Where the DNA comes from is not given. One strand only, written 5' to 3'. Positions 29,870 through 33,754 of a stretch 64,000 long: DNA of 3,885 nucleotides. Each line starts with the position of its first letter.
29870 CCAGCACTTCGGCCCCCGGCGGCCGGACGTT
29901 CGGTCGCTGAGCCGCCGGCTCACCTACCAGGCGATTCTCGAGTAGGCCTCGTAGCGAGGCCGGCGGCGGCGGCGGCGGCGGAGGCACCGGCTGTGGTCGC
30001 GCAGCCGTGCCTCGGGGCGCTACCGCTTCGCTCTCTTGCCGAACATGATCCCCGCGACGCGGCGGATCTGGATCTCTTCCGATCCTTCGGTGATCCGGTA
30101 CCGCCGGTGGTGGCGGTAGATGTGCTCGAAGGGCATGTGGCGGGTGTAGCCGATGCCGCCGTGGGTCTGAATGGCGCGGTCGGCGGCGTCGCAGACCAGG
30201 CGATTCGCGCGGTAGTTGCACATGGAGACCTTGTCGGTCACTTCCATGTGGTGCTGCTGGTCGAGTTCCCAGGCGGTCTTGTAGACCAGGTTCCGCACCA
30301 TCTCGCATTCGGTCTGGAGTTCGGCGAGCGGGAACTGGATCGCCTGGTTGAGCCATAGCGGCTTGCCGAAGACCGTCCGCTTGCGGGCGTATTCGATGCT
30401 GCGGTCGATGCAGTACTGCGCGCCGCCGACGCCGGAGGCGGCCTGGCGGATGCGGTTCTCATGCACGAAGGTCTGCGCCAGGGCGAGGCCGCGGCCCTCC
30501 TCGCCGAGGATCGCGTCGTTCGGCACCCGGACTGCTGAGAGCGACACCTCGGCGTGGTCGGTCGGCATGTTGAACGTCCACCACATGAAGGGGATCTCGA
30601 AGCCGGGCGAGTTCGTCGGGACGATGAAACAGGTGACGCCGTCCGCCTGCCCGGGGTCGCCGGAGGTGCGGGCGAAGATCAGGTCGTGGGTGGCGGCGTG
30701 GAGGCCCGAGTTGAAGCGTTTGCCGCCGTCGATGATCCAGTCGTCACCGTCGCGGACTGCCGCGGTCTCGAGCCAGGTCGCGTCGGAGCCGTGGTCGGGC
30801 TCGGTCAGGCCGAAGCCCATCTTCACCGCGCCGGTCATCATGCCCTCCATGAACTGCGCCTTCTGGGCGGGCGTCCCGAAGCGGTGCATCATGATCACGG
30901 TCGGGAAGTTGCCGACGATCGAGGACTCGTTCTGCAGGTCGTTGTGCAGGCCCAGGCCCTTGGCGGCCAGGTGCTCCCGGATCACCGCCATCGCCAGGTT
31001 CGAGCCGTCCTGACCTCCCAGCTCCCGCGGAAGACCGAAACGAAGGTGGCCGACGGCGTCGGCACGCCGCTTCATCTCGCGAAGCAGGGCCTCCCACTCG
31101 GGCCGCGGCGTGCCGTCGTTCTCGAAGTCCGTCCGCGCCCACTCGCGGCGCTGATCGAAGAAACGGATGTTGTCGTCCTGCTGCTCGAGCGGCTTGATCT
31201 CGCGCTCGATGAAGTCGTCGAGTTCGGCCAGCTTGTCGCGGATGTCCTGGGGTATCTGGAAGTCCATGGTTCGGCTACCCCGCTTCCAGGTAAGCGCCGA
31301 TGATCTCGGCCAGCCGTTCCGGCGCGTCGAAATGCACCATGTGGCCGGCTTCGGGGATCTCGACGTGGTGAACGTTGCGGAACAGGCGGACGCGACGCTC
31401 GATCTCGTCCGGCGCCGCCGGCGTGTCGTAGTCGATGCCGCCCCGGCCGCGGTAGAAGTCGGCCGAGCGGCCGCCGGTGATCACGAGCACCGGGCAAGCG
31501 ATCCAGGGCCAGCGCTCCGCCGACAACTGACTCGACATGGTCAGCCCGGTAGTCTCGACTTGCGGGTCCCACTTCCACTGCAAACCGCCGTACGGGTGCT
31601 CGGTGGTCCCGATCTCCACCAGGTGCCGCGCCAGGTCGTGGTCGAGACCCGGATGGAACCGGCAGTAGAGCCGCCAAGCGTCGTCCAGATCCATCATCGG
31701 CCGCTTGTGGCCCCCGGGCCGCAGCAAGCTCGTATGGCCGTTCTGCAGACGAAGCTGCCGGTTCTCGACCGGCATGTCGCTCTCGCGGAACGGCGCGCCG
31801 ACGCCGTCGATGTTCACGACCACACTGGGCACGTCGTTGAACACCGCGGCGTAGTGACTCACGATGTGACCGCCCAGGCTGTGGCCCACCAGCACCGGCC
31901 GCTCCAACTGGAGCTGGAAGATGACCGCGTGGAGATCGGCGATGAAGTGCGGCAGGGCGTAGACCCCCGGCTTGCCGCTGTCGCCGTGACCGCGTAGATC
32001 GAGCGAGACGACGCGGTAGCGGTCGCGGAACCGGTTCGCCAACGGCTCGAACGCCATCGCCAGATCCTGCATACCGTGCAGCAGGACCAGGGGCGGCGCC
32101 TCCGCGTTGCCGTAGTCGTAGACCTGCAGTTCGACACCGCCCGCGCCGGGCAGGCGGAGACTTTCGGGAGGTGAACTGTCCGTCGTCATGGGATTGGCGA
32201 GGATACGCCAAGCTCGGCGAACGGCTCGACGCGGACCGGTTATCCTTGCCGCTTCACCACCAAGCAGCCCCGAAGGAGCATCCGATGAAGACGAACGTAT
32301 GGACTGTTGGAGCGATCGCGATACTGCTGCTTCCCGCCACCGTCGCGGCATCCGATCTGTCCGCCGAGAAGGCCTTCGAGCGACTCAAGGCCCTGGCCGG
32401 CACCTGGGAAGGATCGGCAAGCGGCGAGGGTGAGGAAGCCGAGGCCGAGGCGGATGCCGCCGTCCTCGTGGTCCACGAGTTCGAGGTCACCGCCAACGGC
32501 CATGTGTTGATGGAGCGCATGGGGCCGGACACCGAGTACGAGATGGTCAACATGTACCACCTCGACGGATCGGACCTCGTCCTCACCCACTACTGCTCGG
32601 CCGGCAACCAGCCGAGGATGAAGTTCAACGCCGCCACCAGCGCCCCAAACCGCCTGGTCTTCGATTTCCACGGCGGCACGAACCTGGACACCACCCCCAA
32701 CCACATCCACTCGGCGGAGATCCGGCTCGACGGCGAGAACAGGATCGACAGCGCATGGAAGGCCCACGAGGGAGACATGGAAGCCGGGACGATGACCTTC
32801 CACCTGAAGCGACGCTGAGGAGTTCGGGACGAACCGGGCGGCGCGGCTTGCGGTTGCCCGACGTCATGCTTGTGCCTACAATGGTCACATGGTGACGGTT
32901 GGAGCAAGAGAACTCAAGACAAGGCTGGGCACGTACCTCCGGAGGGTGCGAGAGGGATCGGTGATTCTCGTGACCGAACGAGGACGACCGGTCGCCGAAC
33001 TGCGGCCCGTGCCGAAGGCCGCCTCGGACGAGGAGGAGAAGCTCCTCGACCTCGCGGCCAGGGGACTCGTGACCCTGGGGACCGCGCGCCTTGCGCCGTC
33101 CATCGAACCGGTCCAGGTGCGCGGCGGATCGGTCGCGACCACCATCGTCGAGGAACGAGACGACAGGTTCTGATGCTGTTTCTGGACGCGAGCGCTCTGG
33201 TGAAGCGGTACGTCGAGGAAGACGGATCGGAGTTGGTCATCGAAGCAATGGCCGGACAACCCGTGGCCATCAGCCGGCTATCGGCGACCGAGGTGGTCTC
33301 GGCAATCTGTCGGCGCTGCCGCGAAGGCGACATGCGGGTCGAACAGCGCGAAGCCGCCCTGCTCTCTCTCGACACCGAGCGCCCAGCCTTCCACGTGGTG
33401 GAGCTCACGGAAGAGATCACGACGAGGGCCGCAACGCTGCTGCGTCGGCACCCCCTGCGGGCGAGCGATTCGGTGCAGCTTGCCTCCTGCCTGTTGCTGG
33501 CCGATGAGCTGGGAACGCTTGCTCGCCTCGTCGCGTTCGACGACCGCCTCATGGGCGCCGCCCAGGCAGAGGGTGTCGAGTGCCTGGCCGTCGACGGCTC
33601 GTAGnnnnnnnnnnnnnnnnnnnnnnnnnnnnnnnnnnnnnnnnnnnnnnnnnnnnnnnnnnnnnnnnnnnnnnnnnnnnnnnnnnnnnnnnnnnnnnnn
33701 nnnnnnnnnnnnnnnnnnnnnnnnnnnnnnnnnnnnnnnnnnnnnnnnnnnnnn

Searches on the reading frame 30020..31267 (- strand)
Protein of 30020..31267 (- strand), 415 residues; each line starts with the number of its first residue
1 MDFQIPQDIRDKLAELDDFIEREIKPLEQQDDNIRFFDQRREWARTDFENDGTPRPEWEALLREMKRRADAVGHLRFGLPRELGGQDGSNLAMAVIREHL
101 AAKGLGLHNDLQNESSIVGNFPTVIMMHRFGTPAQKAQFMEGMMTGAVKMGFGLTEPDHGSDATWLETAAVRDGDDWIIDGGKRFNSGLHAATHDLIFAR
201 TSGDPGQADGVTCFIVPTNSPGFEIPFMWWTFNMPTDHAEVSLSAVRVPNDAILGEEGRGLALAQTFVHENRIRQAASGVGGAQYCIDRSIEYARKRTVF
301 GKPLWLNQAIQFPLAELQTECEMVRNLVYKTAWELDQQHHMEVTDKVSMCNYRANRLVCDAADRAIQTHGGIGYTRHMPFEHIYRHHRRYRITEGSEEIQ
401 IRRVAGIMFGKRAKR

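Call 3: search_protein_families(library=pfam, proteins=[window:30020-31267:-], max_evalue=0.1)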
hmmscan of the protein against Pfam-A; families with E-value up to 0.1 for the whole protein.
window:30020-31267:- (415 aa): 4 families
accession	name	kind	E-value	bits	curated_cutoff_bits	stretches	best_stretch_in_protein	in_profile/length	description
PF00441.29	Acyl-CoA_dh_1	-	1.2e-43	149.2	22.4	1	258-405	1-146/150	Acyl-CoA dehydrogenase, C-terminal domain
PF02770.24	Acyl-CoA_dh_M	-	3.1e-17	63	33.3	1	152-241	2-92/97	Acyl-CoA dehydrogenase, middle domain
PF08028.16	Acyl-CoA_dh_2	-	7.4e-11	42.9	22.7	1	275-385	3-121/134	Acyl-CoA dehydrogenase, C-terminal domain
PF02771.21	Acyl-CoA_dh_N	-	1.5e-08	35.4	22.9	1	38-146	9-112/113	Acyl-CoA dehydrogenase, N-terminal domain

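Call 40: search_protein_families(library=ncbifam, proteins=[window:30020-31267:-], max_evalue=0.001)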
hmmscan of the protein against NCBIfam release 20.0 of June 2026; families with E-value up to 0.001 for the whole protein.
window:30020-31267:- (415 aa): 22 families
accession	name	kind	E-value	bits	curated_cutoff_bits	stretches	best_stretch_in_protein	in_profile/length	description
NF042972.1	AcrlCoAredClosAcrC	equivalog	4.5e-59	200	640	1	67-400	43-368/378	acryloyl-CoA reductase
NF045552.1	GlutCoADH_Des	equivalog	5.3e-49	167.4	470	1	68-406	45-377/387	glutaryl-CoA dehydrogenase Acd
NF008997.0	PRK12341.1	equivalog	2e-48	165.4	537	1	73-406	50-373/382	acyl-CoA dehydrogenase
NF043006.1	CyhCrbnylCoADH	equivalog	4.9e-43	147.6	650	1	72-401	47-368/380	cyclohexane-1-carbonyl-CoA dehydrogenase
NF042439.1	SulpropCoADesulf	equivalog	5.5e-43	147.1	600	1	72-414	36-376/379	3-sulfinopropanoyl-CoA desulfinase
TIGR03207.1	cyc_hxne_CoA_dh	equivalog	5e-42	143.9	575.35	1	38-399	10-362/372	cyclohexanecarboxyl-CoA dehydrogenase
NF053553.1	prodigi_MBC_PigA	equivalog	5.8e-38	131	500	1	30-404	6-375/381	prodigiosin MBC biosynthesis dehydrogenase PigA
NF058590.1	AcCoDHFadEBacil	equivalog_domain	7.4e-38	130.4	600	1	63-409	56-411/586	acyl-CoA dehydrogenase FadE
NF045652.1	ProlPCPDhRedW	equivalog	2.5e-37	128.6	650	1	41-406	12-371/376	L-prolyl-[peptidyl-carrier protein] dehydrogenase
NF002885.1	PRK03354.1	equivalog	1.3e-30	106.7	540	1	73-402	50-367/378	crotonobetainyl-CoA dehydrogenase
TIGR03203.1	pimD_small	equivalog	1.7e-27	96.5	652.7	1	126-405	96-373/378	pimeloyl-CoA dehydrogenase small subunit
NF052270.1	Staph_DH_FadE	equivalog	6.5e-23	81.1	600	1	131-378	121-363/400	acyl-CoA dehydrogenase FadE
NF037942.1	ac_ACP_DH_MbtN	equivalog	1.2e-16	60.5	700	1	123-408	84-365/376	mycobactin biosynthesis acyl-ACP dehydrogenase MbtN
TIGR03204.1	pimC_large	equivalog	3.6e-16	59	623.85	1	79-320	59-290/395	pimeloyl-CoA dehydrogenase large subunit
NF007000.1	PRK09463.1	subfamily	2.1e-14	52.8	600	2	207-373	229-397/726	acyl-CoA dehydrogenase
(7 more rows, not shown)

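Call 43: search_solved_structures(query=window:30020-31267:-, max_evalue=1e-20, show_alignments=1)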
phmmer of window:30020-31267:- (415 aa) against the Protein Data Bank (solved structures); distinct sequences matched with E-value up to 1e-20: 68 (the best 60 are shown).
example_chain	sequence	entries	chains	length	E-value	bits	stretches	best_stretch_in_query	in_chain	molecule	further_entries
4u83_A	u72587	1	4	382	3.1e-50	174.8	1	40-401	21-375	Acyl-CoA dehydrogenase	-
5ol2_C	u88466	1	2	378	5.6e-46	160.7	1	63-406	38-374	Acyl-CoA dehydrogenase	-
7szv_A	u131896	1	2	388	4.2e-44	154.5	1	69-405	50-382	Acyl-CoA dehydrogenase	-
1ukw_A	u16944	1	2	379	7.4e-43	150.4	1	69-403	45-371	acyl-CoA dehydrogenase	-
6fah_C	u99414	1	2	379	1.1e-41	146.6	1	71-409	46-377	Caffeyl-CoA reductase-Etf complex subunit CarC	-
4n5f_A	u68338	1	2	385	5.9e-41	144.2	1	71-402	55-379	Putative acyl-CoA dehydrogenase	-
1buc_A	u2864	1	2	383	2.7e-40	142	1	86-407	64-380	BUTYRYL-COA DEHYDROGENASE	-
7y0a_A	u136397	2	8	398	3.6e-40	141.6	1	68-408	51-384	Short-chain specific acyl-CoA dehydrogenase, mitochondrial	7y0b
8sgs_A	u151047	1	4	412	4.2e-40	141.4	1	68-408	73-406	Short-chain specific acyl-CoA dehydrogenase, mitochondrial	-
3mpi_A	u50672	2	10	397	4.8e-40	141.2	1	69-402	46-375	Glutaryl-CoA dehydrogenase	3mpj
5lnx_A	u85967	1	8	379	6.9e-40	140.7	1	76-405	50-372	Acyl-CoA dehydrogenase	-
2vig_A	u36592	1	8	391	2.1e-39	139.1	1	68-408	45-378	SHORT-CHAIN SPECIFIC ACYL-COA DEHYDROGENASE,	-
1jqi_A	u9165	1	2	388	4.5e-39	138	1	68-408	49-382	short chain acyl-CoA dehydrogenase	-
4m9a_A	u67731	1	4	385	1.1e-37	133.4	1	64-402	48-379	Acyl-CoA dehydrogenase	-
5jsc_A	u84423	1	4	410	2.6e-37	132.2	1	43-401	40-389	Putative acyl-CoA dehydrogenase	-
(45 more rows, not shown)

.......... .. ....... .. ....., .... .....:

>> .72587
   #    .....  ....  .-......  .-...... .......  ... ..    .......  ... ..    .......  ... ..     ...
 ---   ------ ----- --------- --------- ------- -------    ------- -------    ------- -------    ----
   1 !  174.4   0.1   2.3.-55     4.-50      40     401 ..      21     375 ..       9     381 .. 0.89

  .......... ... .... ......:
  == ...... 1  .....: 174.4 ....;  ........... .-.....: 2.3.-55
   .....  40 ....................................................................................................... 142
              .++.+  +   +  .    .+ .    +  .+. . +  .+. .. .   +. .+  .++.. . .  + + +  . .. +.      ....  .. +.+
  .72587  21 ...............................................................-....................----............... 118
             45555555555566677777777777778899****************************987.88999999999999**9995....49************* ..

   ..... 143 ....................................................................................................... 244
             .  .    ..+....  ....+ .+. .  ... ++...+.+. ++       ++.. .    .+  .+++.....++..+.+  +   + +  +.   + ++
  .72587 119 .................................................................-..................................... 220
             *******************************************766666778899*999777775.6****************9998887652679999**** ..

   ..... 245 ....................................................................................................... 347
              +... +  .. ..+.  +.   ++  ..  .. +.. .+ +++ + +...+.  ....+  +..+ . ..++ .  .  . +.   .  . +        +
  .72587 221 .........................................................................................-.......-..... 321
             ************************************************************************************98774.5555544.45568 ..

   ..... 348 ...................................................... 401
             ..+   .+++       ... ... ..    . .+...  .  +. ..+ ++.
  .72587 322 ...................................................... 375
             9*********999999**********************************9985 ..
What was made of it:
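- On LvaA/LvaC - ACAD10/11 4-hydroxyacyl-CoA kinase/ACAD system: The ACAD aligns Glu (ITEGSEE) with the canonical YEG catalytic base of 4u83, and it scores E 3e-50 against ordinary ACADs versus 2e-32 against ACAD11 (call 43).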

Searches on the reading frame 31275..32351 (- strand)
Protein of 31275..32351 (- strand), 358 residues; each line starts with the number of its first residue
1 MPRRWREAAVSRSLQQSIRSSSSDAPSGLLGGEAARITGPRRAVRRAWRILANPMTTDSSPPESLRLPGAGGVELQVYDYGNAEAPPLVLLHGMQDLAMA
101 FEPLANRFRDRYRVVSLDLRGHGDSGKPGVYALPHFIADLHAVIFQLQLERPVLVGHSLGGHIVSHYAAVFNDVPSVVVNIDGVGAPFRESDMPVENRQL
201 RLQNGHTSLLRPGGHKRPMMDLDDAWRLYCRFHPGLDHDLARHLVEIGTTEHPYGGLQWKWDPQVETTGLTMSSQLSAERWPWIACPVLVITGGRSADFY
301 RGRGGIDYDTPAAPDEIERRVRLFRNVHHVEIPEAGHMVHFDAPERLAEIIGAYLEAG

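Call 3: search_protein_families(library=pfam, proteins=[window:31275-32351:-], max_evalue=0.1)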
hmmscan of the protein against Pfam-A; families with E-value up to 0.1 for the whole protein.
window:31275-32351:- (358 aa): 7 families
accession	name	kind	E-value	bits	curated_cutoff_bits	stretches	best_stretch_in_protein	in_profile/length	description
PF12697.13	Abhydrolase_6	-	3.5e-23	83.8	26.3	1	88-349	1-216/217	Alpha/beta hydrolase family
PF00561.26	Abhydrolase_1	-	2.9e-20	73.4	25.8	1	86-344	1-245/245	alpha/beta hydrolase fold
PF12146.15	Hydrolase_4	-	3.4e-12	46.6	27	1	88-169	7-95/239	Serine aminopeptidase, S33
PF00975.26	Thioesterase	-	0.005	17.5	26.4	1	87-163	2-79/226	Thioesterase domain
PF05728.18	UPF0227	-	0.028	14.7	21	1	135-180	44-88/187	Uncharacterised protein family (UPF0227)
PF07859.19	Abhydrolase_3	-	0.056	13.6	25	1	145-244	66-157/210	alpha/beta hydrolase fold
PF07819.20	PGAP1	-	0.062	13.5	24.3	1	153-205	94-146/233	PGAP1-like alpha/beta domain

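Call 40: search_protein_families(library=ncbifam, proteins=[window:31275-32351:-], max_evalue=0.001)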
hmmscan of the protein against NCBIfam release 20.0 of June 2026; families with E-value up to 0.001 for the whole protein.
window:31275-32351:- (358 aa): 17 families
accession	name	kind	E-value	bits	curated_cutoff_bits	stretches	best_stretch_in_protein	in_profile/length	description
TIGR03695.1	menH_SHCHC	equivalog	2.1e-17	63.4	208.55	1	85-172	2-93/252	2-succinyl-6-hydroxy-2,4-cyclohexadiene-1-carboxylate synthase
NF004514.1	PRK05855.1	equivalog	4.5e-17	61.8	455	1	70-161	7-102/578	SDR family oxidoreductase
TIGR03056.1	bchO_mg_che_rel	equivalog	1.3e-16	60.4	172.55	1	66-188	9-133/278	alpha/beta fold hydrolase BchO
NF011457.0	PRK14875.1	equivalog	3e-16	59.4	307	1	73-169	120-217/372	acetoin dehydrogenase dihydrolipoyllysine-residue acetyltransferase subunit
NF051488.1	bifunc_PcaDC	exception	1.8e-14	53.7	390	1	80-169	7-97/375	bifunctional 3-oxoadipate enol-lactonase/4-carboxymuconolactone decarboxylase PcaDC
NF050089.1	i_nPHAscl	equivalog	3.5e-13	49.3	300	1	78-174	11-108/288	intracellular short-chain-length polyhydroxyalkanoate depolymerase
TIGR02427.1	protocat_pcaD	equivalog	4.9e-13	49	255.85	1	81-178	8-108/251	3-oxoadipate enol-lactonase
NF008340.0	PRK11126.1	equivalog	1.2e-12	47.7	261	1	81-170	10-98/255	2-succinyl-6-hydroxy-2,4-cyclohexadiene-1-carboxylate synthase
NF007954.0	PRK10673.1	equivalog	1.2e-12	47.7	399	1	84-182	15-113/255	esterase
NF002938.0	PRK03592.1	equivalog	2.3e-10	40.3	241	1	73-200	20-146/298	haloalkane dehalogenase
TIGR01738.1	bioH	equivalog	3.3e-10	40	206.95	1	86-178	5-94/245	pimeloyl-ACP methyl ester esterase BioH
NF002873.0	PRK03204.1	equivalog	6.1e-10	38.9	466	1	82-168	31-119/286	haloalkane dehalogenase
TIGR03611.1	RutD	equivalog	2.2e-09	37.1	238.5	1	74-178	2-108/258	pyrimidine utilization protein D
NF051487.1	bifunc_PcaCD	exception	4.8e-09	35.8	430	1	78-169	165-257/413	bifunctional 4-carboxymuconolactone decarboxylase/3-oxoadipate enol-lactonase PcaCD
NF002043.0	PRK00870.1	subfamily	6.3e-09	35.7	265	1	74-179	35-144/302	haloalkane dehalogenase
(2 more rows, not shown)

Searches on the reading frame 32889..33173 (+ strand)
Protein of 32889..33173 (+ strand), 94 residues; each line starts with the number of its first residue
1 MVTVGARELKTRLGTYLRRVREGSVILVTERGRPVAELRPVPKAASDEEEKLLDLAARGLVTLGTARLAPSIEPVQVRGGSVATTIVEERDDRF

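Call 40: search_protein_families(library=ncbifam, proteins=[window:32889-33173:+], max_evalue=0.001)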
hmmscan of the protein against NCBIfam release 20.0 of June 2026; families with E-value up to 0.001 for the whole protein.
window:32889-33173:+ (94 aa): 1 family
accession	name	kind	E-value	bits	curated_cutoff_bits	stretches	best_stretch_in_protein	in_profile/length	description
TIGR01552.1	phd_fam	subfamily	3.7e-09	35.8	20.8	1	3-41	1-39/53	type II toxin-antitoxin system prevent-host-death family antitoxin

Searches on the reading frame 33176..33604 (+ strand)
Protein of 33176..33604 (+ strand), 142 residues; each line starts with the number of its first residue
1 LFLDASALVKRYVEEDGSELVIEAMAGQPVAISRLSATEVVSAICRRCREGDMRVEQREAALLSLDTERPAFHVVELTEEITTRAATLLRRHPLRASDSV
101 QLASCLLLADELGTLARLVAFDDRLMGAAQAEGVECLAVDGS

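Call 40: search_protein_families(library=ncbifam, proteins=[window:33176-33604:+], max_evalue=0.001)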
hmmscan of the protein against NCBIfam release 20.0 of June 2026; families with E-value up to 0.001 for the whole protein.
window:33176-33604:+ (142 aa): 0 families

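Call 47: search_protein_families(library=pfam, proteins=[window:33176-33604:+], max_evalue=0.0001)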
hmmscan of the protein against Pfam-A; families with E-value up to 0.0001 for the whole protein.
window:33176-33604:+ (142 aa): 1 family
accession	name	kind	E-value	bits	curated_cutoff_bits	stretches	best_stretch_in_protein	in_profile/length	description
PF01850.27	PIN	-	2.9e-11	44.5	23.6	1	2-125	2-114/120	PIN domain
